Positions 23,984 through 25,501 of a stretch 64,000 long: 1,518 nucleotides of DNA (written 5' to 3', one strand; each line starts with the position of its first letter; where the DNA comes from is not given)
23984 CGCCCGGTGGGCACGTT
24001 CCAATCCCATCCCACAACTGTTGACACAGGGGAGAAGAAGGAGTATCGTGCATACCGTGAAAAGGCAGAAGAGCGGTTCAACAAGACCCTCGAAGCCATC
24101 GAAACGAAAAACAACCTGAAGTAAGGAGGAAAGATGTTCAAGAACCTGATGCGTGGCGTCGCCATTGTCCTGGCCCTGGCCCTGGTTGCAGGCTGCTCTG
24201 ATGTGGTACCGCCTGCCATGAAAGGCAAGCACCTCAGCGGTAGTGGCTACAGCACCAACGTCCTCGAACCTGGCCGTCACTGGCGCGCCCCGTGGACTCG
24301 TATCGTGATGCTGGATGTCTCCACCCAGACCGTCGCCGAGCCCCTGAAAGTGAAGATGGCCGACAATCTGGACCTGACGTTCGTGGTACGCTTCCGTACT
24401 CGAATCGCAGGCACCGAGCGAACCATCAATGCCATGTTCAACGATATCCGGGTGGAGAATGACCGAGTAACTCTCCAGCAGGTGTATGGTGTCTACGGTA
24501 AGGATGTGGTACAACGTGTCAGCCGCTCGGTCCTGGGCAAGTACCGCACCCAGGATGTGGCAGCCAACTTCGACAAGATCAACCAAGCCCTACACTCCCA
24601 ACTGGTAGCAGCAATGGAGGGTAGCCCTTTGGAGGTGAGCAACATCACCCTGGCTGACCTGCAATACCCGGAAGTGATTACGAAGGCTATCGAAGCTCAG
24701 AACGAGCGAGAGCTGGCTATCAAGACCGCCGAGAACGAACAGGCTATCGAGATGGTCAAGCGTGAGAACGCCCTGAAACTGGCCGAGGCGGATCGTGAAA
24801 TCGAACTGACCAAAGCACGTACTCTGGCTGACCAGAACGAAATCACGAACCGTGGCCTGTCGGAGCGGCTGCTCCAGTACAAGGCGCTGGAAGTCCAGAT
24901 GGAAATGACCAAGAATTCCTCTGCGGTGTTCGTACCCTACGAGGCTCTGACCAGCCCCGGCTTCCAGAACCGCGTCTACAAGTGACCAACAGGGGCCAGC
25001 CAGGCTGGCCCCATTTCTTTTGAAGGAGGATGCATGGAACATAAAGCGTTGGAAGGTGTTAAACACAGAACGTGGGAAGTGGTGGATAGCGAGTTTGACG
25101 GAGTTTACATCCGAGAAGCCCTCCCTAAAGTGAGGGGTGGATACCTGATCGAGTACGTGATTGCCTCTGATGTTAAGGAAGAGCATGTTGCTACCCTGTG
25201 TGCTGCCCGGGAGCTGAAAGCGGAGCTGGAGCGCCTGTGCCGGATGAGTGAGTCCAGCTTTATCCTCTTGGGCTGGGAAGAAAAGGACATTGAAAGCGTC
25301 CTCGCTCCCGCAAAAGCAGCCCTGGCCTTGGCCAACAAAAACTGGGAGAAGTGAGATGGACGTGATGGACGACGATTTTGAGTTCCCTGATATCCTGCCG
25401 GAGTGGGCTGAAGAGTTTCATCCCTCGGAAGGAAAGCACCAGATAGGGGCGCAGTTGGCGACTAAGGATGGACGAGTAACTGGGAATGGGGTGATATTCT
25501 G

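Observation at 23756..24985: Phage-encoded SPFH/band-7 lipoprotein with an upstream two-TMD partner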

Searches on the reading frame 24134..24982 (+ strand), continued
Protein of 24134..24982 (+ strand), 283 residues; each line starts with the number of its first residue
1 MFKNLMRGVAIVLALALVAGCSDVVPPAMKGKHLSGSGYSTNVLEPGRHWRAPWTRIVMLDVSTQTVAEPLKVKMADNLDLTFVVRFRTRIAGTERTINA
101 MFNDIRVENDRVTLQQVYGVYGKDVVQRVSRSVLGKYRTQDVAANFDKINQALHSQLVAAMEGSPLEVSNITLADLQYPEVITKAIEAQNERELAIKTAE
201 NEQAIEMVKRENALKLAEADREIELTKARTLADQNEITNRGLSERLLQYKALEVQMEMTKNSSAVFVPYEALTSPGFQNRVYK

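Call 49: predict_structure(alignment_id=A1)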
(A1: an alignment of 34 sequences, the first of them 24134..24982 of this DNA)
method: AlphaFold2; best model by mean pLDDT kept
length: 283 residues; sequences in the alignment: 34
mean_pLDDT: 84.3   pTM: 0.57
mean pLDDT of the five models: 84.3, 83.4, 82.1, 79.8, 77.3
residues with pLDDT >= 90: 134; 70-90: 101; 50-70: 47; < 50: 1
segments of 3 or more residues with pLDDT < 50: none
pLDDT, mean of each block of 10 residues (from residue 1): 73 63 86 88 89 88 94 93 95 90 89 93 95 93 93 95 92 92 86 88 89 91 88 76 65 68 56 63 51
secondary structure, 60 per line:
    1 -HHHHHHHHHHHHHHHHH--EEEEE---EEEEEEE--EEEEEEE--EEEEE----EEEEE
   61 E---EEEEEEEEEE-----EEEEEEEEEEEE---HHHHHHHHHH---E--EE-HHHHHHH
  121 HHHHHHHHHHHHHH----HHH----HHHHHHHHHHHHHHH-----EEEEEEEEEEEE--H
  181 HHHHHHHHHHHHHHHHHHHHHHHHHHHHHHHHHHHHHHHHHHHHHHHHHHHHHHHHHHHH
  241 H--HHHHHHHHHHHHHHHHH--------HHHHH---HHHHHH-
elements in order: H2-18 E21-25 E29-35 E38-44 E47-51 E56-61 E65-74 E80-91 H95-104 H114-134 H146-160 E166-177 H180-241 H244-260 H269-273 H277-282

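Call 53: fold_search(model_id=the predicted structure, library=pdb)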
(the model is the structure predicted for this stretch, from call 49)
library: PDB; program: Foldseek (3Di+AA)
matches with E <= 10: 453; with E <= 0.001: 69
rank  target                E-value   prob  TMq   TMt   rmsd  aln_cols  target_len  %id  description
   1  8rrh_A                2.2e-14  1.00  0.53  0.55  10.6       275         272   16  The human prohibitin complex (released 2024-12-18)
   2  8rrh_B                4.8e-14  1.00  0.51  0.49  13.2       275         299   14  The human prohibitin complex (released 2024-12-18)
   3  9o9z_A                7.7e-14  1.00  0.51  0.59  11.8       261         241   16  The human PHB1/2 complex (closed) (released 2025-10-22)
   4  7vhq_G                2.0e-13  1.00  0.51  0.48  12.0       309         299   18  Structural insights into the membrane microdomain organization by SPFH family proteins (released 2022-01-19)
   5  7vhq_E                7.3e-13  1.00  0.53  0.55   8.4       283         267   15  Structural insights into the membrane microdomain organization by SPFH family proteins (released 2022-01-19)
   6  9o9z_a                9.2e-13  1.00  0.57  0.62  12.2       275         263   14  The human PHB1/2 complex (closed) (released 2025-10-22)
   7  9unl_E                1.5e-12  1.00  0.57  0.64  12.1       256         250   16  Cryo-EM structure of the human prohibitin complex (released 2025-09-10)
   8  9oh9_A                2.7e-12  1.00  0.49  0.54  16.2       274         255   15  Human Stomatin Complex in Native Membrane Vesicles (released 2025-08-13)
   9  9z7u_B                2.8e-12  1.00  0.49  0.50  17.3       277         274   16  Human Stomatin - C8 Symmetry (released 2026-02-25)
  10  9cz2_XA               3.0e-12  1.00  0.53  0.54   8.3       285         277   15  Cryo-EM structure of a nautilus-like HflK/C assembly in complex with FtsH AAA protease (released 2024-11-13)
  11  9oh9_B                3.6e-12  1.00  0.49  0.53  16.7       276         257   14  Human Stomatin Complex in Native Membrane Vesicles (released 2025-08-13)
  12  9z7u_C                7.7e-12  1.00  0.50  0.51  16.7       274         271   16  Human Stomatin - C8 Symmetry (released 2026-02-25)
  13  8z5g_A                5.1e-11  1.00  0.46  0.47  15.2       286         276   18  Cryo-EM structure of E.coli SPFH-NfeD family protein complex QmcA-YbbJ (released 2024-08-21)
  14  9oa0_A                1.6e-10  1.00  0.55  0.63  11.7       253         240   15  The human PHB1/2 complex (open) (released 2025-10-22)
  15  7wi3_C                2.7e-10  1.00  0.49  0.49  13.5       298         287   19  Cryo-EM structure of E.Coli FtsH-HflkC AAA protease complex (released 2022-06-01)
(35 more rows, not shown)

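Call 54: find_related_loci(query=A1, collection=genome_contigs, flank=4000)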
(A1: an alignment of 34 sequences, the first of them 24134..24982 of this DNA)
Query A1 (283 aa) in genome_contigs; peptide patterns used: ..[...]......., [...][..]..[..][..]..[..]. (x = any residue, [..] = any of these).
68 stretches matched a pattern, but none encodes a relative of the query by tblastn (E <= 1e-3).

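Call 75: find_related_loci(query=A4, collection=genome_contigs, flank=4000)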
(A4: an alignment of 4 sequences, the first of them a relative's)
Query A4 (313 aa) in genome_contigs; peptide patterns used: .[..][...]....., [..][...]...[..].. (x = any residue, [..] = any of these).
244 stretches matched a pattern; 7 encode a relative of the query (tblastn E <= 1e-3); 7 distinct loci.
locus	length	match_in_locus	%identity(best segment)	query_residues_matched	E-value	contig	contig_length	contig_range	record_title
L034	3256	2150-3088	100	1-313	0e+0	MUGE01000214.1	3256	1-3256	MAG: Thermoplasmata archaeon M11B2D M11B2D_scaffold_1179, whole genome shotgun sequence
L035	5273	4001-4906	65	4-309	2e-136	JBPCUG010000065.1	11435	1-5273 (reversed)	MAG: Cyclobacteriaceae bacterium isolate MAG_seacave_58 S1Ck127_845985, whole genome shotgun sequence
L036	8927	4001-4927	43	1-306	2e-72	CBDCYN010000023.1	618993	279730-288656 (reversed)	MAG: Phycisphaeraceae bacterium isolate 2d72df3c-1958-40e7-af3c-25a6412fd2e5 genome assembly, contig: contig_23, whole g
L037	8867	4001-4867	42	2-302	2e-68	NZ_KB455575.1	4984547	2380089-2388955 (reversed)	Methylotuvimicrobium buryatense 5G METBUDRAFT_scaffold1.2, whole genome shotgun sequence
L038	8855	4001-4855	38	1-288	2e-57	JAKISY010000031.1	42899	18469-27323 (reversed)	MAG: Verrucomicrobiales bacterium isolate D96SM.bin.29 NODE_657_length_42899_cov_4.221079, whole genome shotgun sequence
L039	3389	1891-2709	40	1-287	9e-53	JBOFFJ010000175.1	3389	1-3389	MAG: Phocaeicola sp. isolate WFFMC_MAG_101 k139_27070_flag=0_multi=21.5086_len=3389, whole genome shotgun sequence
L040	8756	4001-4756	25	4-285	5e-6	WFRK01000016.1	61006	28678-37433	MAG: Candidatus Microgenomates bacterium isolate S014_60 k151_158821, whole genome shotgun sequence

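Call 79: search_protein_families(library=pfam, proteins=[L037:60-1217:+, L037:1248-1862:+, L037:1872-2606:+, L037:2618-3391:+, L037:3992-4870:+, L037:4968-5381:+, L037:5463-7049:-], max_evalue=0.001)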
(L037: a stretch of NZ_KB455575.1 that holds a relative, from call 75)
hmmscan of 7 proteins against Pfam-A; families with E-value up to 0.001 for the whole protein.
L037:60-1217:+ (386 aa): 2 families
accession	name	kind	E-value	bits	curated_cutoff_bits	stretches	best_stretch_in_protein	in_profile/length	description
PF13519.12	VWA_2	-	1.3e-08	35.9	27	1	120-234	2-106/107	von Willebrand factor type A domain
PF00092.34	VWA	-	0.0004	21.1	23.8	1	120-284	3-157/174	von Willebrand factor type A domain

L037:1248-1862:+ (205 aa): 0 families

L037:1872-2606:+ (245 aa): 1 family
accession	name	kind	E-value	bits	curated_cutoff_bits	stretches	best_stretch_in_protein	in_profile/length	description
PF01435.24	Peptidase_M48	-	2.9e-13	50.5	20.3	1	88-150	17-83/186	Peptidase family M48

L037:2618-3391:+ (258 aa): 3 families
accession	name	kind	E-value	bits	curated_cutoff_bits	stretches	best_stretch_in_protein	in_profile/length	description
PF00481.26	PP2C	-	5.1e-14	53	20.3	1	44-147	31-141/255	Protein phosphatase 2C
PF13672.11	PP2C_2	-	5.1e-10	39.7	24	1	34-212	9-180/209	Protein phosphatase 2C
PF07228.17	SpoIIE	-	0.00013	22.4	25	0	51-249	8-188/192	Stage II sporulation protein E (SpoIIE)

L037:3992-4870:+ (293 aa): 1 family
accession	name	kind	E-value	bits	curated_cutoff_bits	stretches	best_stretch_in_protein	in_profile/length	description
PF01145.31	Band_7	-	5.4e-11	43.3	23.6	1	58-213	31-173/176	SPFH domain / Band 7 family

L037:4968-5381:+ (138 aa): 0 families

L037:5463-7049:- (528 aa): 4 families
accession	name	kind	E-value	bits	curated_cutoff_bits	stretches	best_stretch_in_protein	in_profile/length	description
PF13671.12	AAA_33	-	3.4e-34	118.6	27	1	342-491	1-142/143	AAA domain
PF06414.18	Zeta_toxin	-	4.2e-05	23.5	22.3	1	335-489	11-157/199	Zeta toxin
PF13207.12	AAA_17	-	4.3e-05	24.3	27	1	347-474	2-129/136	AAA domain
PF08433.16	KTI12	-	0.00048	20.1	22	1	341-484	1-136/271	Chromatin associated protein KTI12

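Call 94: search_protein_representatives(protein=window:24134-24982:+)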
Query: 283 residues. Proteins with E-value up to 0.001 (for the whole library): 407; up to 1e-10: 201; up to 1e-30: 48. The best 150 are listed.
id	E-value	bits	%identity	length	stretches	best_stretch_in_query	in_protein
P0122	1.4e-84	299.9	55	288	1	5-282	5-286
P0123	1.5e-67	244.1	45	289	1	1-282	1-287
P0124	5.0e-64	232.6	47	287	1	2-283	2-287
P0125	7.1e-63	228.8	42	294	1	13-282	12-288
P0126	1.1e-61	224.9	43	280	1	11-282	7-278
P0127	1.3e-60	221.4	43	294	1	1-282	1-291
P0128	6.7e-56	206.0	39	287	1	9-282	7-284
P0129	1.3e-55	205.0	40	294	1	1-281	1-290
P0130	1.3e-52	195.2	39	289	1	10-282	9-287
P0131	4.0e-51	190.3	40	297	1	9-281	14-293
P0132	3.0e-50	187.4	36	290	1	15-282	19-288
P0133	4.4e-50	186.9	38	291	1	4-281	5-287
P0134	4.8e-49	183.5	36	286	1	9-282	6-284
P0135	9.0e-49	182.6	36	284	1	8-283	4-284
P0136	7.7e-47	176.3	48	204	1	12-188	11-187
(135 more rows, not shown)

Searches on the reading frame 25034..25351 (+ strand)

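Call 3: search_protein_families(library=pfam, proteins=[window:25034-25351:+], max_evalue=1)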
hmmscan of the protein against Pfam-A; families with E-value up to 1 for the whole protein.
window:25034-25351:+ (106 aa): 1 family
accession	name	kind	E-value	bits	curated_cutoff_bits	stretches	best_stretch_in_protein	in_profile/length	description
PF14544.11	DUF4443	-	0.029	14.7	27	1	58-99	58-99/100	Domain of unknown function (DUF4443)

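Call 4: search_protein_families(library=phrogs, proteins=[window:25034-25351:+], max_evalue=0.01)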
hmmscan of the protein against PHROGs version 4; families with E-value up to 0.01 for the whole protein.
window:25034-25351:+ (106 aa): 1 family
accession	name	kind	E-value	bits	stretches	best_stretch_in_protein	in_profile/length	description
phrog_13454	-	unknown function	4.6e-70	233.3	1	1-106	1-106/106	-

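Call 7: search_protein_families(library=padloc, proteins=[window:25034-25351:+], max_evalue=0.1)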
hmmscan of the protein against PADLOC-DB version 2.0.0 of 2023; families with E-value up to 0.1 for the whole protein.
window:25034-25351:+ (106 aa): 0 families
